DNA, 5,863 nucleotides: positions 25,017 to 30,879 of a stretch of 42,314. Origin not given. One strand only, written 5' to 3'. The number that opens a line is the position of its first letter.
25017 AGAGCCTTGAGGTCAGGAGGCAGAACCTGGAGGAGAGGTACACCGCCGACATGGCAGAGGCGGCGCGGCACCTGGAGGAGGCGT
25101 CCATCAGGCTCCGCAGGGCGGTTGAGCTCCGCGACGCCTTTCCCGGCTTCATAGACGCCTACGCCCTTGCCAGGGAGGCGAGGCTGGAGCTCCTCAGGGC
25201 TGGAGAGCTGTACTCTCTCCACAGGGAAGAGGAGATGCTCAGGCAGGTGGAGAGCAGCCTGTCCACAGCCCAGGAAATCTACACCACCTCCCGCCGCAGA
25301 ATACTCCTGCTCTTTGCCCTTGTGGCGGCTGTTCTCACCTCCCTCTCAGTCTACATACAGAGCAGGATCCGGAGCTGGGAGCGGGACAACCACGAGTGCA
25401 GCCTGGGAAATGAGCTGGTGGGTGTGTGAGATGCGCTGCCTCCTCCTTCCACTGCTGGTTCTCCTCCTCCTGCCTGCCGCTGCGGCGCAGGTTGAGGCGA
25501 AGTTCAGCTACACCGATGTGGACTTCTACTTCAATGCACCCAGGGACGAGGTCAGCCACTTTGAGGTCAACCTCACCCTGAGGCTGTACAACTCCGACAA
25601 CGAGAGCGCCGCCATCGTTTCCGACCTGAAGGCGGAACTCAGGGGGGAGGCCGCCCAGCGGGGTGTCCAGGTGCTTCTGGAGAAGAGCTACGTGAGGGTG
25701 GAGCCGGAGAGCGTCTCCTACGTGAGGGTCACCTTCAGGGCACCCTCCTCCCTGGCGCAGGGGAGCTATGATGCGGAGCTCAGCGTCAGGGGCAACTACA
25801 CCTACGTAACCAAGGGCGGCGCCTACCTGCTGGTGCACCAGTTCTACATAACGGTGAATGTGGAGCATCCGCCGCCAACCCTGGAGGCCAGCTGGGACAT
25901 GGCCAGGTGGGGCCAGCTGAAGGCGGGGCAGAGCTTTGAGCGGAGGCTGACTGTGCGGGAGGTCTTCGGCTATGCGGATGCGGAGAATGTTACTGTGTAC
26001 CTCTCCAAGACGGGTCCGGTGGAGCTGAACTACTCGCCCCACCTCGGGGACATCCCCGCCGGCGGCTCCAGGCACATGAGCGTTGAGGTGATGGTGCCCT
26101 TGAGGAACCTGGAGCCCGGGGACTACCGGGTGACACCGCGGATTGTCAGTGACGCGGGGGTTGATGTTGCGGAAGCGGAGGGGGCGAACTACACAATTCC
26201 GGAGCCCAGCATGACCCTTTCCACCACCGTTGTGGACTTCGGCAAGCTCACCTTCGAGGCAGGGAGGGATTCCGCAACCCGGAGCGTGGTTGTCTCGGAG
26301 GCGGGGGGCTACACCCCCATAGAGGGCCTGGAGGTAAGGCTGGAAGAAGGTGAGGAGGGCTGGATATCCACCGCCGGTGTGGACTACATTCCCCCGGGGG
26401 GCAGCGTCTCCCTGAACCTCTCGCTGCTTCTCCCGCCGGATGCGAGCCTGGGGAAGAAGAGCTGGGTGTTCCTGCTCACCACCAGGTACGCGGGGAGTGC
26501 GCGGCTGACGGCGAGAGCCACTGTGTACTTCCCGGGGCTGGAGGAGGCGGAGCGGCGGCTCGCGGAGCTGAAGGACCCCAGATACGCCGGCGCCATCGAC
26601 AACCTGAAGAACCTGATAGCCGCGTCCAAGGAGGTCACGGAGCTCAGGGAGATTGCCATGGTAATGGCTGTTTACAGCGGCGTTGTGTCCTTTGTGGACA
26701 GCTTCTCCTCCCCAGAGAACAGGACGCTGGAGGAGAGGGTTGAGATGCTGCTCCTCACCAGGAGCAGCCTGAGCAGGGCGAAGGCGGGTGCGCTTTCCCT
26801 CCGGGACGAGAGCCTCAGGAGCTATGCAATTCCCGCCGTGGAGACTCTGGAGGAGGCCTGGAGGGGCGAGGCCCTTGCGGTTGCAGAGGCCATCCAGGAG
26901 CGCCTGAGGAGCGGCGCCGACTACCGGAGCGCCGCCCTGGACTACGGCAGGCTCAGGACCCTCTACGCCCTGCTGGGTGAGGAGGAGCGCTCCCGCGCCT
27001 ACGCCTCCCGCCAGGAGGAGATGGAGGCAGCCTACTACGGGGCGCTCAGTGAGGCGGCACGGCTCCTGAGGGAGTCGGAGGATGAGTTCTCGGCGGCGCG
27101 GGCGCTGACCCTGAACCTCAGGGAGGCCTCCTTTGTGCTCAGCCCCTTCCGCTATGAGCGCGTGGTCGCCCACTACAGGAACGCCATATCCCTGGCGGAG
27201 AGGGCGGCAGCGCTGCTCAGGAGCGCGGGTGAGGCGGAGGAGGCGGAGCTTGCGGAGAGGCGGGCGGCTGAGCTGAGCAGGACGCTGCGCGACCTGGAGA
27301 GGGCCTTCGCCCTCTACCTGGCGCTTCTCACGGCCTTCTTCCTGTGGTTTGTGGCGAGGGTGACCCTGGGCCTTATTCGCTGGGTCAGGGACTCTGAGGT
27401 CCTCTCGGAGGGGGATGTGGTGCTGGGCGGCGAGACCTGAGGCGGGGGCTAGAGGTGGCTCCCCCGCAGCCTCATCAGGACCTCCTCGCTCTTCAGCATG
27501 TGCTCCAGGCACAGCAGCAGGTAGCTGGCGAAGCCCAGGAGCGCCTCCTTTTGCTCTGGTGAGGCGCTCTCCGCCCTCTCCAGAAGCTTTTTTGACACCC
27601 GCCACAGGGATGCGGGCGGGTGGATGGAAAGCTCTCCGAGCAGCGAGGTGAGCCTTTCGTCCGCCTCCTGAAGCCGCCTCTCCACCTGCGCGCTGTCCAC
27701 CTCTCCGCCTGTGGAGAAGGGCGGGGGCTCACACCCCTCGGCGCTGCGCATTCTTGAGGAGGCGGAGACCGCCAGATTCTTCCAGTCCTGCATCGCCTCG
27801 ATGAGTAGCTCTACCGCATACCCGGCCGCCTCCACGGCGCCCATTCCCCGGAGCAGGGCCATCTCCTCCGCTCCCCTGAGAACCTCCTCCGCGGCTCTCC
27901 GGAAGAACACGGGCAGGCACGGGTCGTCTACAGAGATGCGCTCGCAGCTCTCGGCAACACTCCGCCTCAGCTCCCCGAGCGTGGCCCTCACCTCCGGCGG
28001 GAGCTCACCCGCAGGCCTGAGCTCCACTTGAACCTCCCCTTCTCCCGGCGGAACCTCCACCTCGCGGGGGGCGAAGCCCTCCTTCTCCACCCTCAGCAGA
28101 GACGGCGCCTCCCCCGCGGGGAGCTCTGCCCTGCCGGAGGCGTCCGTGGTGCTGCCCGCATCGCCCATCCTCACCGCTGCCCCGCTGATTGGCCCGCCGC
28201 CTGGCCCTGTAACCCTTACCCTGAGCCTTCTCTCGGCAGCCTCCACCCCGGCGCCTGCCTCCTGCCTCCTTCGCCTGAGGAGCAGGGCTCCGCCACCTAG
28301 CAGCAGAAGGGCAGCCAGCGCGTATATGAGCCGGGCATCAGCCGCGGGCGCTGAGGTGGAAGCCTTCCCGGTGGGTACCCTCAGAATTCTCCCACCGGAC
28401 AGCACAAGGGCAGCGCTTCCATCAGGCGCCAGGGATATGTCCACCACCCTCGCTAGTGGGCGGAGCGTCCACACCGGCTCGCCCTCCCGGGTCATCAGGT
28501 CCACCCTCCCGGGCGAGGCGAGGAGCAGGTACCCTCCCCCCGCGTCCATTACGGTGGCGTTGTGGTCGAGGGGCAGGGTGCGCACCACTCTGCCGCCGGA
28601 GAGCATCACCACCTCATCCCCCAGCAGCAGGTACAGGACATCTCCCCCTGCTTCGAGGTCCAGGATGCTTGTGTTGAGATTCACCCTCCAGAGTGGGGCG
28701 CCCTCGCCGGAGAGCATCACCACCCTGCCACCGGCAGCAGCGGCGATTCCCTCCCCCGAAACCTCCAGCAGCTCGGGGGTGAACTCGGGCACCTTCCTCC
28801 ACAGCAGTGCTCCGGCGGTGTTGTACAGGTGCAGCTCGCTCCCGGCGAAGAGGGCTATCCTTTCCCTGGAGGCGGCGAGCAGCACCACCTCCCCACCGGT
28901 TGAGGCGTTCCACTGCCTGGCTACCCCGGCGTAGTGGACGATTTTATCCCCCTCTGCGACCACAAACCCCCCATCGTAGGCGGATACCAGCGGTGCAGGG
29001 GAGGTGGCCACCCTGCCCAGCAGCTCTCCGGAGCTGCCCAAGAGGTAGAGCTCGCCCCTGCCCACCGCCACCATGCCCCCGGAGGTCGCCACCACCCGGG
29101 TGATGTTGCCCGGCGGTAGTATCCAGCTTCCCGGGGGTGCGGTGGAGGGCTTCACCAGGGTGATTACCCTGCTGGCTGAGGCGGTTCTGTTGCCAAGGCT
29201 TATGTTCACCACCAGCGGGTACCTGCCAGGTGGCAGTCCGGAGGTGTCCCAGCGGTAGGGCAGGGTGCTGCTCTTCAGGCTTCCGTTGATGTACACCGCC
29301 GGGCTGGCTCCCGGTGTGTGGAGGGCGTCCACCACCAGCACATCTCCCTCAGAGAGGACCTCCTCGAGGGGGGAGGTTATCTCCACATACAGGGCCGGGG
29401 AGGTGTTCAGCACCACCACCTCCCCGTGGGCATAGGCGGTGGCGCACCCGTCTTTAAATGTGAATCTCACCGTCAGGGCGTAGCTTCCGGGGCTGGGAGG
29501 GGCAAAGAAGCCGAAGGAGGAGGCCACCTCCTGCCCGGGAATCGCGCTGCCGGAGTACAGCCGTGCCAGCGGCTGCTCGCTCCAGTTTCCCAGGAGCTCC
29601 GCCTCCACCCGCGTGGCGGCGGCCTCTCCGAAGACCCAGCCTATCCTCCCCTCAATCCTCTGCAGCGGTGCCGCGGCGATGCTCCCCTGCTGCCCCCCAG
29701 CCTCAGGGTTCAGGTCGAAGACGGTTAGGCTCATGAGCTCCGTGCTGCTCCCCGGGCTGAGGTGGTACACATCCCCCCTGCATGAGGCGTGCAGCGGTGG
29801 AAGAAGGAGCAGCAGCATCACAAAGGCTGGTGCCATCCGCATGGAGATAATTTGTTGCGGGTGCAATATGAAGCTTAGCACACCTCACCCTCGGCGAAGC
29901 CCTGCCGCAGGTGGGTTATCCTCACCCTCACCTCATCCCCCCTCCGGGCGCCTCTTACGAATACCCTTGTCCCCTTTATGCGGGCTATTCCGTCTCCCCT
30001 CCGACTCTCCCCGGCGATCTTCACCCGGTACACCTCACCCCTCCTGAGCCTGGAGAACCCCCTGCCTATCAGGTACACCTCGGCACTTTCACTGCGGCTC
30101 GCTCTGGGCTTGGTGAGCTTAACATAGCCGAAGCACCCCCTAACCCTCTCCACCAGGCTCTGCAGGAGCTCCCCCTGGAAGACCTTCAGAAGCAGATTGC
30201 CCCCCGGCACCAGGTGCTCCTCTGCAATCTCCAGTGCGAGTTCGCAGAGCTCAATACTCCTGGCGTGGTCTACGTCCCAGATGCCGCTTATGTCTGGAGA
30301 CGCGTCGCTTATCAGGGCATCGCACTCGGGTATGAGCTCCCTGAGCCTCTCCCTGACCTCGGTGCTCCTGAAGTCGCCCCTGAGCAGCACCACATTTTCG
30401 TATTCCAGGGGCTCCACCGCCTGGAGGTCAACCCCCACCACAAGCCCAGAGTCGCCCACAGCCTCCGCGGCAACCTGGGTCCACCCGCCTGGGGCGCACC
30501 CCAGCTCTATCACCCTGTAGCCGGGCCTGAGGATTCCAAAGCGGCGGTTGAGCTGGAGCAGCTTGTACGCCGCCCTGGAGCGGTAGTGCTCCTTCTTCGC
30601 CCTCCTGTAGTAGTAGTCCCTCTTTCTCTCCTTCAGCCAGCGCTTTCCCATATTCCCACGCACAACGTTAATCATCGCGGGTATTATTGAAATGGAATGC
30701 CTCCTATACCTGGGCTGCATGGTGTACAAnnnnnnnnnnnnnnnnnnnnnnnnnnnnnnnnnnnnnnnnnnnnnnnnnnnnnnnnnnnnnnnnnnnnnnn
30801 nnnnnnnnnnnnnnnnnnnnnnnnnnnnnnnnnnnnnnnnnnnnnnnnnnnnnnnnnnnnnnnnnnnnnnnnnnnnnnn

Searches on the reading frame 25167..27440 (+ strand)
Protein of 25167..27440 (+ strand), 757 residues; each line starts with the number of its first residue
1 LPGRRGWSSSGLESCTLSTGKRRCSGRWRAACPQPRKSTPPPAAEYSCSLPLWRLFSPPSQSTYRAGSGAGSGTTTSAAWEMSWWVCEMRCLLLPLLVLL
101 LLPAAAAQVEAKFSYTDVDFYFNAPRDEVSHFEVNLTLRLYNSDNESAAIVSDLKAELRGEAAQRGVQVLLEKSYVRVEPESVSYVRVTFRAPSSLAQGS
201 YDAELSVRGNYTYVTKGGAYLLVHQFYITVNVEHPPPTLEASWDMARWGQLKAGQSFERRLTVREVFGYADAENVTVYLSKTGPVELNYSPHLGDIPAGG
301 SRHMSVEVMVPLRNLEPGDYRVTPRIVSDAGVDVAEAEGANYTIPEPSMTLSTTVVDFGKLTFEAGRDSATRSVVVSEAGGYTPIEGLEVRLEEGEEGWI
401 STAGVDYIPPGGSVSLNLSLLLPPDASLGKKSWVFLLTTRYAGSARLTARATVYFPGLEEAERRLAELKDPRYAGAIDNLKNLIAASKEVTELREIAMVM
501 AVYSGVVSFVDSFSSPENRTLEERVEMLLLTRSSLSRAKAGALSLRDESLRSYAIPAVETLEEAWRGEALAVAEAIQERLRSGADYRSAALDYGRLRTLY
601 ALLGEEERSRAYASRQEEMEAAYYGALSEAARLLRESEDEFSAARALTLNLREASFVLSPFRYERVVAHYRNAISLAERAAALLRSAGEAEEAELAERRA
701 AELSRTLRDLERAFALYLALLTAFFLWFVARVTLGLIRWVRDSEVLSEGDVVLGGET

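Call 27: search_protein_families(library=pfam, proteins=[window:25167-27440:+], max_evalue=0.001)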
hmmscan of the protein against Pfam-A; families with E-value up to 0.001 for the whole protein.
window:25167-27440:+ (757 aa): 1 family
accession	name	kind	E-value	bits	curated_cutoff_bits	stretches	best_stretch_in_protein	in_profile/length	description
PF10633.15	NPCBM_assoc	-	0.00012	22.6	24.4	0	364-430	2-68/78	NPCBM-associated, NEW3 domain of alpha-galactosidase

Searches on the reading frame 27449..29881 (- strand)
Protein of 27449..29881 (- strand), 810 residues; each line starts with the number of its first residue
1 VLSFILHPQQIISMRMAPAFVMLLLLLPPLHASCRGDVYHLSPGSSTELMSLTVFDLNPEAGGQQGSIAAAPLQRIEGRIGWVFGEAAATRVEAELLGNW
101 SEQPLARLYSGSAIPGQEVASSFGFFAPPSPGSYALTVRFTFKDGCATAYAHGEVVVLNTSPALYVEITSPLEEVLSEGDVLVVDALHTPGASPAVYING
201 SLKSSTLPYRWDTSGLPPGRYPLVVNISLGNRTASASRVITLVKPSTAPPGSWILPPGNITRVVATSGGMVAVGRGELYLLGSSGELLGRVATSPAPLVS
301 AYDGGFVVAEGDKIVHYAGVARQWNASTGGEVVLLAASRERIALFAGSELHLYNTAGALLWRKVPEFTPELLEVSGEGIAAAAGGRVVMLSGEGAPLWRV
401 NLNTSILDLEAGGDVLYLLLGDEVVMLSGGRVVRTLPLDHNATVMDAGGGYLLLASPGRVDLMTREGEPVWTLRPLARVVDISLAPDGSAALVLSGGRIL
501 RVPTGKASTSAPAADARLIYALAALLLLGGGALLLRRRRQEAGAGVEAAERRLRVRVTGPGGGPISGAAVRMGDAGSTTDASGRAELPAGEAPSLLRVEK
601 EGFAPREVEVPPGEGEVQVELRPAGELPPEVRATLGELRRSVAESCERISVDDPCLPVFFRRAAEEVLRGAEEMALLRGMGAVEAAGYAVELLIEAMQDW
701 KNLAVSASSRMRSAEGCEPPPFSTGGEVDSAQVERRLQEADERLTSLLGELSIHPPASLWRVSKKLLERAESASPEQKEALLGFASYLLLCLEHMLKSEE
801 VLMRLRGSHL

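Call 27: search_protein_families(library=pfam, proteins=[window:27449-29881:-], max_evalue=0.001)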
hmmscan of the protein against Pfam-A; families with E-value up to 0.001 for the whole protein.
window:27449-29881:- (810 aa): 1 family
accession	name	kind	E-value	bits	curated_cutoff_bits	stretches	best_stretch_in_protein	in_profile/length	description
PF13620.12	CarboxypepD_reg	-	2.7e-07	31.3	32.3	1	553-615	2-74/82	Carboxypeptidase regulatory-like domain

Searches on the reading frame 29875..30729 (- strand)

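Call 27: search_protein_families(library=pfam, proteins=[window:29875-30729:-], max_evalue=0.001)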
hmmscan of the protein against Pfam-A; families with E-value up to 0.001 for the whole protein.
window:29875-30729:- (284 aa): 4 families
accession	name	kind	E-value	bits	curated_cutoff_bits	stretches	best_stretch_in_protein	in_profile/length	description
PF01728.25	FtsJ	-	6.1e-57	192.9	24.1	1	49-225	1-181/181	FtsJ-like methyltransferase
PF01938.26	TRAM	-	6.3e-13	48.8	21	1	229-283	3-60/61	TRAM domain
PF13847.12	Methyltransf_31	-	0.00017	21.7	27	1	68-104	2-38/145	Methyltransferase domain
PF13489.12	Methyltransf_23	-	0.00039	20.6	27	0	51-185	3-120/164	Methyltransferase domain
